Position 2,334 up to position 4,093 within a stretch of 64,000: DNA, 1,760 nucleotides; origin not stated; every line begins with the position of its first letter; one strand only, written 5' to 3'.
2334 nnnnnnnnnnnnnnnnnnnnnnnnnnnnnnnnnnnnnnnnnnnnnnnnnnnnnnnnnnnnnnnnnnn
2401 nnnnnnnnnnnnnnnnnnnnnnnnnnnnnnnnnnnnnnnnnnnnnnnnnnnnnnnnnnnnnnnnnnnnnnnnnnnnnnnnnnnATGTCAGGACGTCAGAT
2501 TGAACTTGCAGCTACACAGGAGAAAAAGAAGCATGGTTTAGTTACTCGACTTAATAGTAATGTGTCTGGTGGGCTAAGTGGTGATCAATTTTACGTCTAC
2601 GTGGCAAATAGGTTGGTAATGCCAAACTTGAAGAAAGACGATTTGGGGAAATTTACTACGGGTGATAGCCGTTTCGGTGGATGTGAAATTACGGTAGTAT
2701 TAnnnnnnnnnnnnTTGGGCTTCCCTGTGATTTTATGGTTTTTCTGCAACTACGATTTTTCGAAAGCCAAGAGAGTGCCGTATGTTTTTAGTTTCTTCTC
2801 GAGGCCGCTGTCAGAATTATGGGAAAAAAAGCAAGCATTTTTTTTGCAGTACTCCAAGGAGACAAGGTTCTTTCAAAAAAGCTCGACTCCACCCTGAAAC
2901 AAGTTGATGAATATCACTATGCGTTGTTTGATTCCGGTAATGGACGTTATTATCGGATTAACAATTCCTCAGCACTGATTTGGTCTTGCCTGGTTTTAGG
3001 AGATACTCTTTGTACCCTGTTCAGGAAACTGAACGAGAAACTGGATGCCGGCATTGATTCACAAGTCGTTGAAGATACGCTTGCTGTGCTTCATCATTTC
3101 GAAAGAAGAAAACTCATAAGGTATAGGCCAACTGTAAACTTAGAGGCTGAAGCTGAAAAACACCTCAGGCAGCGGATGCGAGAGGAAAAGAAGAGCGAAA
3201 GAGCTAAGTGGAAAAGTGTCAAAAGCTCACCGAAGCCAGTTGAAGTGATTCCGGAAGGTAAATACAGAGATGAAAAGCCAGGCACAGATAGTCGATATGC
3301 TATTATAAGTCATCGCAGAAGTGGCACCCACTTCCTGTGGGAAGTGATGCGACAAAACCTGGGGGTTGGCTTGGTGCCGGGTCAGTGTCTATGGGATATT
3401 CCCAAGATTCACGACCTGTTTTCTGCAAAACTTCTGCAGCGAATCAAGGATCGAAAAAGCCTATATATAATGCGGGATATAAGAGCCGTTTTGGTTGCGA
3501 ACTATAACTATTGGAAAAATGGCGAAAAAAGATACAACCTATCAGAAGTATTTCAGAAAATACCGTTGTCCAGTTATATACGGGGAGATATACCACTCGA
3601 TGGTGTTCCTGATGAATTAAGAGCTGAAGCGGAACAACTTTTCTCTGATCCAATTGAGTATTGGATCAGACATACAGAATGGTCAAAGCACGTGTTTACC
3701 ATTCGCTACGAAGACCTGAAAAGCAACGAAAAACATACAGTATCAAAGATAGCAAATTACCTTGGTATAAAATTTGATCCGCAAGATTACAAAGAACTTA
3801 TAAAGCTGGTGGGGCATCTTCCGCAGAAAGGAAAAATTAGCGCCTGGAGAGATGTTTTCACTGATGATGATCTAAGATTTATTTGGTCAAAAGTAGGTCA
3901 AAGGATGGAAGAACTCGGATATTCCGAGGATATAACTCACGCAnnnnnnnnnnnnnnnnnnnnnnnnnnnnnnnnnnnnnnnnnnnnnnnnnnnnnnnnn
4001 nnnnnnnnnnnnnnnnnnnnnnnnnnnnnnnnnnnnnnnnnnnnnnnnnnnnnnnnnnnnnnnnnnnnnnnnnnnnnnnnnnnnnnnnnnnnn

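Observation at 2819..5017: Single island cargo gene: PqqD/RRE-like + sulfotransferase + GT90 (CAP10/POGLUT-like) tri-domain protein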

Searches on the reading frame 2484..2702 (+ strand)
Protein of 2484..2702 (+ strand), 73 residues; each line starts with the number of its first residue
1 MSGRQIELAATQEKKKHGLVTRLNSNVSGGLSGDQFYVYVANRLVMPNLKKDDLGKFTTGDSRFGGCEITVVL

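Call 20: search_protein_families(library=pfam, proteins=[window:2484-2702:+], max_evalue=0.1)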
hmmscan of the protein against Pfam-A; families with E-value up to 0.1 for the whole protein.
window:2484-2702:+ (73 aa): 0 families

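Call 78: search_protein_families(library=phrogs, proteins=[window:2484-2702:+], max_evalue=0.01)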
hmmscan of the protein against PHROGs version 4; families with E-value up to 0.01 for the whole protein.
window:2484-2702:+ (73 aa): 0 families

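Call 79: search_protein_families(library=padloc, proteins=[window:2484-2702:+], max_evalue=0.01)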
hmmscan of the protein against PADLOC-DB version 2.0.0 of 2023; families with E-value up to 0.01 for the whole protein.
window:2484-2702:+ (73 aa): 0 families

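Call 91: search_protein_families(library=ncbifam, proteins=[window:2484-2702:+], max_evalue=0.1)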
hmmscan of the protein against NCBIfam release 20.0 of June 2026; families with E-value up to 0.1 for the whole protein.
window:2484-2702:+ (73 aa): 0 families

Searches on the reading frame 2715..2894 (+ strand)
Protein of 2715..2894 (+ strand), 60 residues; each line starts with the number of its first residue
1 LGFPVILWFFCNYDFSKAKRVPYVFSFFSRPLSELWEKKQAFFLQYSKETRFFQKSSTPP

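Call 20: search_protein_families(library=pfam, proteins=[window:2715-2894:+], max_evalue=0.1)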
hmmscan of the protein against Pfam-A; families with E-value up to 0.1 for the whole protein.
window:2715-2894:+ (60 aa): 0 families

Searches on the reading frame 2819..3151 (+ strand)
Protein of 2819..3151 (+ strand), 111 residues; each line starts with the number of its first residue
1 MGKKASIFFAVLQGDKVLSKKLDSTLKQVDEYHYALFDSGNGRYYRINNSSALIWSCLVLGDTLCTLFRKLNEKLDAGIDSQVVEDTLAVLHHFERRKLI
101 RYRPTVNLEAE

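Call 68: predict_structure(alignment_id=A4)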
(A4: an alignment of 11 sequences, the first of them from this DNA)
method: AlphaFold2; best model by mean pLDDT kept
length: 111 residues; sequences in the alignment: 11
mean_pLDDT: 85.3   pTM: 0.76
mean pLDDT of the five models: 85.3, 84.9, 83.6, 83.5, 83.2
residues with pLDDT >= 90: 71; 70-90: 20; 50-70: 16; < 50: 4
segments of 3 or more residues with pLDDT < 50: none
pLDDT, mean of each block of 10 residues (from residue 1): 53 77 93 93 94 94 92 91 92 94 71 40
secondary structure, 60 per line:
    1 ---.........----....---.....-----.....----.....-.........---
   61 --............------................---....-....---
elements in order: H4-12 E17-20 E24-28 E34-38 E43-47 H49-57 H64-74 H81-96 E100-103 H105-108

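Call 72: fold_search(model_id=the predicted structure, library=pdb)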
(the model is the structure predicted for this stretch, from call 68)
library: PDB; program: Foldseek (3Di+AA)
matches with E <= 10: 1076; with E <= 0.001: 1
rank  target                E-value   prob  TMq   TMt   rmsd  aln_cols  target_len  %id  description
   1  5v1v_A                1.7e-04  1.00  0.58  0.71   2.8        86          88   16  TbiB1 in Complex with the TbiA(alpha) Leader Peptide (released 2018-09-05)
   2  5v1u_A                2.4e-03  1.00  0.56  0.70   3.0        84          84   17  TbiB1 in Complex with the TbiA(beta) Leader Peptide (released 2018-09-05)
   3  6jx3_B                2.4e-03  1.00  0.54  0.67   3.2        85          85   18  Lasso peptide synthetase B1 complexed with the leader peptide (released 2019-06-26)
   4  5v1u_B                2.8e-03  1.00  0.56  0.69   3.0        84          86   17  TbiB1 in Complex with the TbiA(beta) Leader Peptide (released 2018-09-05)
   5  8vpo                  4.6e-03  1.00  0.58  0.16   2.7        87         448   16  X-Ray Crystal Structure of TigE from Paramaledivibacter caminithermalis (released 2024-02-07)
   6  5v1u_C                1.6e-02  1.00  0.53  0.66   3.2        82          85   17  TbiB1 in Complex with the TbiA(beta) Leader Peptide (released 2018-09-05)
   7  5v1u_D                1.7e-02  1.00  0.53  0.66   3.3        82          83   17  TbiB1 in Complex with the TbiA(beta) Leader Peptide (released 2018-09-05)
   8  4v1t_B                2.2e-02  1.00  0.49  0.09   3.5        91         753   13  Heterocyclase in complex with substrate and Cofactor (released 2015-01-14)
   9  5sxy_MODEL_1_A        3.0e-02  1.00  0.56  0.64   2.9        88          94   16  The solution NMR structure for the PqqD truncation of Methylobacterium extorquens PqqCD representing a functio (released 2017-05-24)
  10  5lq4_B                5.2e-02  0.98  0.51  0.15   3.7        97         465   14  The Structure of ThcOx, the First Oxidase Protein from the Cyanobactin Pathways (released 2016-11-09)
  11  4v1v_A                5.2e-02  0.97  0.47  0.09   3.7        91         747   14  Heterocyclase in complex with substrate and Cofactor (released 2015-01-14)
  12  5lq4_A                6.6e-02  0.97  0.49  0.15   3.8        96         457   14  The Structure of ThcOx, the First Oxidase Protein from the Cyanobactin Pathways (released 2016-11-09)
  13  4v1u_B                6.6e-02  0.97  0.48  0.09   3.6        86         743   12  Heterocyclase in complex with substrate and Cofactor (released 2015-01-14)
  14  4bs9                  8.0e-02  0.98  0.52  0.10   3.3        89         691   13  Structure of the heterocyclase TruD (released 2013-11-06)
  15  5why_A                8.5e-02  0.99  0.48  0.15   3.1        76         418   12  Structural Insights into Thioether Bond Formation in the Biosynthesis of Sactipeptides (released 2017-07-26)
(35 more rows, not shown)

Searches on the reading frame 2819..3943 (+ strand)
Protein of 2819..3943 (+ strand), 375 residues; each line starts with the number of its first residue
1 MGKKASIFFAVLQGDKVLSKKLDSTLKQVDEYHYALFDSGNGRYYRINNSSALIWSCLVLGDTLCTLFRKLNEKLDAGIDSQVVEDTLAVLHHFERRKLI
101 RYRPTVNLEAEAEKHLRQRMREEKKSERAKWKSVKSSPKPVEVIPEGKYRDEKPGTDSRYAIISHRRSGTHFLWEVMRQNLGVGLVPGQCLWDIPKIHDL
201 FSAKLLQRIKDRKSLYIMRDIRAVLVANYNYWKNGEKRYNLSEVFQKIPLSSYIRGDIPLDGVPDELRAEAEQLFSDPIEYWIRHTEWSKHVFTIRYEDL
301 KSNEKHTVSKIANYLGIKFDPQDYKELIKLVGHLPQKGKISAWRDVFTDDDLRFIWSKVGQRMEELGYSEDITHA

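Call 33: find_homologous_proteins(query=A1, max_evalue=1e-10)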
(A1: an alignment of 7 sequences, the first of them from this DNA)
Query A1 (7 sequences) (375 aa, profile of the alignment): 12 proteins with E <= 1e-10 among 8000 candidates.
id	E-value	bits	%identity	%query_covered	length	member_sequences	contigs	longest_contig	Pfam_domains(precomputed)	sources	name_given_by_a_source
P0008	5.7e-154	530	40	86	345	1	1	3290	PF00685.34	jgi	jgi:hypothetical protein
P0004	4.4e-152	524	36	86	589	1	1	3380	PF01755.24,PF00685.34,PF05402.19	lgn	-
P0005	3.1e-145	501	35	88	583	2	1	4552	PF01755.24,PF00685.34,PF05402.19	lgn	-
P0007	2.8e-144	498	38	95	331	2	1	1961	PF13469.13,PF00685.34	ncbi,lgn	-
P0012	1.1e-143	496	43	61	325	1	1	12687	PF00685.34,PF05402.19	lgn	-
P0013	1.6e-134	466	32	92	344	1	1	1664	PF00685.34,PF05402.19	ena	-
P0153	1.3e-66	243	41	56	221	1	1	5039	PF13469.13,PF00685.34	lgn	-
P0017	4.4e-54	202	38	55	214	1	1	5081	PF00685.34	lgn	-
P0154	6.0e-52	195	34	57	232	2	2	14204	PF00685.34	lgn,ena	-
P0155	1.4e-19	88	29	56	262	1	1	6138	PF00685.34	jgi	-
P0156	1.4e-16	78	25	56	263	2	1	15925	PF13469.13,PF00685.34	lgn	-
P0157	3.1e-16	77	24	55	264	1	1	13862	PF13469.13,PF00685.34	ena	-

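Call 48: find_related_loci(query=A1, collection=genome_contigs, flank=10000)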
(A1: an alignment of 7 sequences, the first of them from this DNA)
Query A1 (375 aa) in genome_contigs; peptide patterns used: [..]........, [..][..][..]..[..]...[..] (x = any residue, [..] = any of these).
71 stretches matched a pattern; 16 encode a relative of the query (tblastn E <= 1e-3); 16 distinct loci.
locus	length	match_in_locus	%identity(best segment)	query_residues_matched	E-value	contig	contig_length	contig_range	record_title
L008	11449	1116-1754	39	162-370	1e-41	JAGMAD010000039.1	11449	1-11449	MAG: Candidatus Parcubacteria bacterium isolate RS_14_22 ZL355.bin.22.fa_39, whole genome shotgun sequence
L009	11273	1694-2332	39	162-370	1e-41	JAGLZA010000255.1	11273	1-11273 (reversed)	MAG: candidate division WOR-3 bacterium isolate RS_13_48 ZL320.bin.48.fa_255, whole genome shotgun sequence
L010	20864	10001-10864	23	137-373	4e-11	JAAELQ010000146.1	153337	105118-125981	MAG: bacterium isolate Bpl_9 BplG_CONTIG2538246, whole genome shotgun sequence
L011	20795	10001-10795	23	162-368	1e-10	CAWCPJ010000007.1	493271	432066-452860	MAG: uncultured Verrucomicrobiae bacterium isolate MFD04944.bin.2.211 genome assembly, contig: contig_52801, whole genom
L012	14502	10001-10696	23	162-368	1e-10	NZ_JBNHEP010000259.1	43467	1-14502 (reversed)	Dapis sp. BLCC M229 strain BLCC-M229 NODE_239_length_43467_cov_58.521768, whole genome shotgun sequence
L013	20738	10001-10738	24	158-368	3e-10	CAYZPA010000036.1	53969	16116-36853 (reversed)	MAG TPA_asm: uncultured Pirellulaceae bacterium isolate SRP268394_co1_150 genome assembly, contig: NODE_931_length_53969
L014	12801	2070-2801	23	162-370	1e-9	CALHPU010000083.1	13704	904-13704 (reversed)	MAG: uncultured Pirellulaceae bacterium isolate L4_Bin_METABAT__57_1 genome assembly, contig: c_000000034169, whole geno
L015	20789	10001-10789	20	161-368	2e-9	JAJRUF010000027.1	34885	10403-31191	MAG: Gammaproteobacteria bacterium isolate Dive96_bin10.159 k141_454677, whole genome shotgun sequence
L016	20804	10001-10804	23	161-370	3e-8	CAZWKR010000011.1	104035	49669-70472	MAG TPA_asm: uncultured bacterium isolate SRP167671_co2_138 genome assembly, contig: NODE_206_length_104035_cov_25.50934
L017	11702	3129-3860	21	162-370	6e-8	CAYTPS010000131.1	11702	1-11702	MAG TPA_asm: uncultured Pirellulaceae bacterium isolate SRP268394_co2_28 genome assembly, contig: NODE_8469_length_11702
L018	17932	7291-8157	22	65-370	2e-7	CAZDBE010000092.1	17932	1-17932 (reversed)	MAG TPA_asm: uncultured Pirellulaceae bacterium isolate SRP268394_co2_151 genome assembly, contig: NODE_4814_length_1793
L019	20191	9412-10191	24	158-369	4e-7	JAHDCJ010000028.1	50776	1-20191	MAG: Saprospiraceae bacterium isolate MAG-131 RZ_1846, whole genome shotgun sequence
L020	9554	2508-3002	24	215-368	3e-6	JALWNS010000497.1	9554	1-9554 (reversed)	MAG: Bacteroidales bacterium isolate M17_metabat2_scaf2bin.273 M17_NODE_8151_length_9554_cov_1.561791, whole genome shot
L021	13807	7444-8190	26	162-368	2e-10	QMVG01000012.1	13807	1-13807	MAG: Candidatus Micrarchaeota archaeon isolate B47_G15 B47_Guay15_scaffold_00862, whole genome shotgun sequence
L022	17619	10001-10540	25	162-318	3e-4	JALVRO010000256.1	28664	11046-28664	MAG: Bacteroidales bacterium isolate A3_metabat2_scaf2bin.202 A3_NODE_538_length_28664_cov_6.432771, whole genome shotgu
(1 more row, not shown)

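Call 51: search_protein_families(library=pfam, proteins=[L008:159-1061:+, L008:1086-1754:+, L008:1764-2942:+, L008:2930-3772:+, L008:3775-4839:+, L008:4845-5663:+, L008:5724-6338:+, L008:6360-7508:+, L008:7512-8096:+], max_evalue=0.001)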
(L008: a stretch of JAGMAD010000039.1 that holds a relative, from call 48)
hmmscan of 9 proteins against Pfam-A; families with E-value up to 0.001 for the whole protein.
L008:159-1061:+ (301 aa): 0 families

L008:1086-1754:+ (223 aa): 1 family
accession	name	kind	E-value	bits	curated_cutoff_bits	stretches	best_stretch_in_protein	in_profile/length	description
PF00685.33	Sulfotransfer_1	-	7.5e-14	52.2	22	1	57-182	85-193/255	Sulfotransferase domain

L008:1764-2942:+ (393 aa): 2 families
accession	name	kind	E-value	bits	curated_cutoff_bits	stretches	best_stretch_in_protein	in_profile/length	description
PF01370.27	Epimerase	-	5e-19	69.1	20.9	1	8-297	1-238/240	NAD dependent epimerase/dehydratase family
PF16363.11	GDP_Man_Dehyd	-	5.3e-16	59.4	27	1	9-329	1-292/332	GDP-mannose 4,6 dehydratase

L008:2930-3772:+ (281 aa): 1 family
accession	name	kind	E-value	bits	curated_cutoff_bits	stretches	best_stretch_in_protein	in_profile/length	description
PF00535.33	Glycos_transf_2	-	3.6e-11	43.7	23.3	1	8-169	1-162/168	Glycosyl transferase family 2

L008:3775-4839:+ (355 aa): 1 family
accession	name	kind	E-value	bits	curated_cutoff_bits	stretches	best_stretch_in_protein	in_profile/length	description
PF02350.25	Epimerase_2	-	1.3e-83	281.2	30.6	1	25-351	7-346/347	UDP-N-acetylglucosamine 2-epimerase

L008:4845-5663:+ (273 aa): 2 families
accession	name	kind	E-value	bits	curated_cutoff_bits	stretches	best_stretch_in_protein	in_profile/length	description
PF04488.21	Gly_transf_sug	-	8.1e-09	36.5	23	1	24-125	7-86/93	Glycosyltransferase sugar-binding region containing DXD motif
PF05704.18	Caps_synth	-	0.0002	21.3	24.5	1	70-172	92-188/278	Capsular polysaccharide synthesis protein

L008:5724-6338:+ (205 aa): 4 families
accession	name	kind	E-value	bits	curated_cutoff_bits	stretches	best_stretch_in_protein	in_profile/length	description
PF13489.12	Methyltransf_23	-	2.4e-05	24.6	27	1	37-163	10-132/164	Methyltransferase domain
PF13649.12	Methyltransf_25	-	0.00011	23.2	27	1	52-130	1-85/97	Methyltransferase domain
PF13847.12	Methyltransf_31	-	0.00026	21.2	27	1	51-147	6-113/145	Methyltransferase domain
PF08242.18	Methyltransf_12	-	0.00053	21.1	30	1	53-135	1-89/98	Methyltransferase domain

L008:6360-7508:+ (383 aa): 1 family
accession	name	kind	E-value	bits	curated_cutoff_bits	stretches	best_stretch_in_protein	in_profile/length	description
PF04055.27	Radical_SAM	-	4.2e-06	27.5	29.5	1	53-163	3-112/166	Radical SAM superfamily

L008:7512-8096:+ (195 aa): 2 families
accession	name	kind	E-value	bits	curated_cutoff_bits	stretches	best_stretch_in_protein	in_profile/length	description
PF13578.12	Methyltransf_24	-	3.6e-12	47.5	26.3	1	36-160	1-105/105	Methyltransferase domain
PF05711.17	TylF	-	3.5e-05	23.6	23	1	33-176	93-245/264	Macrocin-O-methyltransferase (TylF)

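Call 94: find_related_loci(query=A1, collection=viral_contigs, flank=10000)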
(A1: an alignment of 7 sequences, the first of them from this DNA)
Query A1 (375 aa) in viral_contigs; peptide patterns used: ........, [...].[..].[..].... (x = any residue, [..] = any of these).
56 stretches matched a pattern; 6 encode a relative of the query (tblastn E <= 1e-3); 6 distinct loci.
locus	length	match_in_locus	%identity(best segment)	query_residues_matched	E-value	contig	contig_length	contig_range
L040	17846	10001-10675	24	162-368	4e-12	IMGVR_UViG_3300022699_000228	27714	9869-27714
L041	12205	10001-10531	26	162-346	2e-11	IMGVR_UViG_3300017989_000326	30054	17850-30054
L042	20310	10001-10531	26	162-346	2e-11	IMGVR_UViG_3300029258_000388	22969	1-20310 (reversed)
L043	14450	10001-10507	25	161-336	4e-11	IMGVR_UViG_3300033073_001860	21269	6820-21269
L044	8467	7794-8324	27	162-346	7e-10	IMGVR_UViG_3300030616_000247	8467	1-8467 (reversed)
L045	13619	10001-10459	24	162-315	6e-7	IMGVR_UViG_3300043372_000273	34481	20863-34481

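Call 95: find_encoding_contigs(protein=P0154, flank=8000, max_places=3)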
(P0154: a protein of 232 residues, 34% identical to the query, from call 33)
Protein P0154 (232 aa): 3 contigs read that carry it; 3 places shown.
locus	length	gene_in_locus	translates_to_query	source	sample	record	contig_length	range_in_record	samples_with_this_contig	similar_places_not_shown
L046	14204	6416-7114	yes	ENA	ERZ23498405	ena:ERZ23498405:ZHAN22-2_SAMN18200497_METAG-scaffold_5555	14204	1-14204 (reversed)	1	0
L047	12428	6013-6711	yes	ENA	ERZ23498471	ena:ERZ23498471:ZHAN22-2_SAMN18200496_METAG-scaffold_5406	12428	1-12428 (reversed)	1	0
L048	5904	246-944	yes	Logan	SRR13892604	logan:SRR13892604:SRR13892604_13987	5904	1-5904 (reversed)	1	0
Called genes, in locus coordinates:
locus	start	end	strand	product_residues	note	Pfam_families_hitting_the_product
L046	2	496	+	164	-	?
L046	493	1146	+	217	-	PF00685:Sulfotransfer_1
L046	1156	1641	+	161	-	PF08241:Methyltransf_11, PF13489:Methyltransf_23 (weak), PF13649:Methyltransf_25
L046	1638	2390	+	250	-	-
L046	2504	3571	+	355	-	PF02350:Epimerase_2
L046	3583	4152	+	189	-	-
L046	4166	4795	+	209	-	-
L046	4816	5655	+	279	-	PF04488:Gly_transf_sug (weak)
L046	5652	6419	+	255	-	PF00535:Glycos_transf_2, PF10111:Glyco_tranf_2_2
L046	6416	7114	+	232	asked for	PF00685:Sulfotransfer_1 (weak)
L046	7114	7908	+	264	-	PF04724:Glyco_transf_17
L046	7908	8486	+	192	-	-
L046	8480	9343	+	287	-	PF00534:Glycos_transf_1, PF13692:Glyco_trans_1_4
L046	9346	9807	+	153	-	PF08241:Methyltransf_11 (weak)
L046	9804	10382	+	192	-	-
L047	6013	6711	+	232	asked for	PF00685:Sulfotransfer_1 (weak)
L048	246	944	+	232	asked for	PF00685:Sulfotransfer_1 (weak)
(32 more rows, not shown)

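Call 96: find_encoding_contigs(protein=P0153, flank=8000, max_places=3)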
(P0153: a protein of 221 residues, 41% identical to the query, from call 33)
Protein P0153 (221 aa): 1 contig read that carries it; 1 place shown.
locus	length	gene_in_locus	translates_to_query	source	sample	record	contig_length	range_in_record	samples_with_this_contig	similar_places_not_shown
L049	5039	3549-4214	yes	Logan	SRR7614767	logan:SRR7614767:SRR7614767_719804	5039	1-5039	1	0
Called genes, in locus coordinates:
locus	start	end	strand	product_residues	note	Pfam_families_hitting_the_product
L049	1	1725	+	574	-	?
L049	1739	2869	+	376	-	-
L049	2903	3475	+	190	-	-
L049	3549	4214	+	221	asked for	PF13469:Sulfotransfer_3 (faint), PF00685:Sulfotransfer_1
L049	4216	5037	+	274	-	?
